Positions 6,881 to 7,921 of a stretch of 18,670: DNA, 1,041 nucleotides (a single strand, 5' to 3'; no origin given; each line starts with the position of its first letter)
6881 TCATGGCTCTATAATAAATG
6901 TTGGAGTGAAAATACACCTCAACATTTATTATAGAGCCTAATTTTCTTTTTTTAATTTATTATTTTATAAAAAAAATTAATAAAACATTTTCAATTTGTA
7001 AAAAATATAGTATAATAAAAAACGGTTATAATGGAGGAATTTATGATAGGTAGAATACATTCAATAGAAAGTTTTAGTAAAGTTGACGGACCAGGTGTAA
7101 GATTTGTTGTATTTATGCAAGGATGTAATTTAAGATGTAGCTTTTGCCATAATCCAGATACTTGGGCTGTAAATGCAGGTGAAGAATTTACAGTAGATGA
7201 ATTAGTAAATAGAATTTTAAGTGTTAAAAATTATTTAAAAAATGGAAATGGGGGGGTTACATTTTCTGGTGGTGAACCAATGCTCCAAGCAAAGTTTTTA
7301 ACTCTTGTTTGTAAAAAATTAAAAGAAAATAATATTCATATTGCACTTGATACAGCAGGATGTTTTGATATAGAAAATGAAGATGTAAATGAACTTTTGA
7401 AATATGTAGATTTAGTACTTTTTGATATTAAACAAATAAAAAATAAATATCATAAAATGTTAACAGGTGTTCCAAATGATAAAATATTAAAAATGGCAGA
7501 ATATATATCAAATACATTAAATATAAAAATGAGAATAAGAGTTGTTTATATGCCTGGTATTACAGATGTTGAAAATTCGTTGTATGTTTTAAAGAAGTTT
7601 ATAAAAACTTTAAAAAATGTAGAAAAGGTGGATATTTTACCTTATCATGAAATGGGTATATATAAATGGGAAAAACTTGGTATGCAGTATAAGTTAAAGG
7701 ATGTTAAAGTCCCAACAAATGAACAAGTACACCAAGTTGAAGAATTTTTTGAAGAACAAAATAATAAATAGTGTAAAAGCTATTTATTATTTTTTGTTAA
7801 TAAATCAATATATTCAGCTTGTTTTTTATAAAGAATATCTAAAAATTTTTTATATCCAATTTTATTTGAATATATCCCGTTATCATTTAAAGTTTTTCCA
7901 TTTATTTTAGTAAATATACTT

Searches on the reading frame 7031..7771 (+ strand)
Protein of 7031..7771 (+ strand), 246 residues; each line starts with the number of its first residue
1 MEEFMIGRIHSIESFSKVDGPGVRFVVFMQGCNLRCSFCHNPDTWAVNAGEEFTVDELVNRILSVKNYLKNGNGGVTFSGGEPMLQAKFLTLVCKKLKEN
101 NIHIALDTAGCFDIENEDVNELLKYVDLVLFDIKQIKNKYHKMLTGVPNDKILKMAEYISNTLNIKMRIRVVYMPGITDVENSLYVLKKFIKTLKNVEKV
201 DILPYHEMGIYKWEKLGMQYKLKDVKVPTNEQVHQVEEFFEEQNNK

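Call 5: search_protein_families(library=pfam, proteins=[window:7031-7771:+], max_evalue=0.01)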
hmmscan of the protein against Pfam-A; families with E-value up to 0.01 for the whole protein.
window:7031-7771:+ (246 aa): 2 families
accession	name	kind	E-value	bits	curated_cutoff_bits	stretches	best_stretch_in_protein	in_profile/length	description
PF13353.11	Fer4_12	-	7.3e-24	85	22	1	18-144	1-126/137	4Fe-4S single cluster domain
PF04055.27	Radical_SAM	-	4.3e-22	79.5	29.5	1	26-180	1-157/166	Radical SAM superfamily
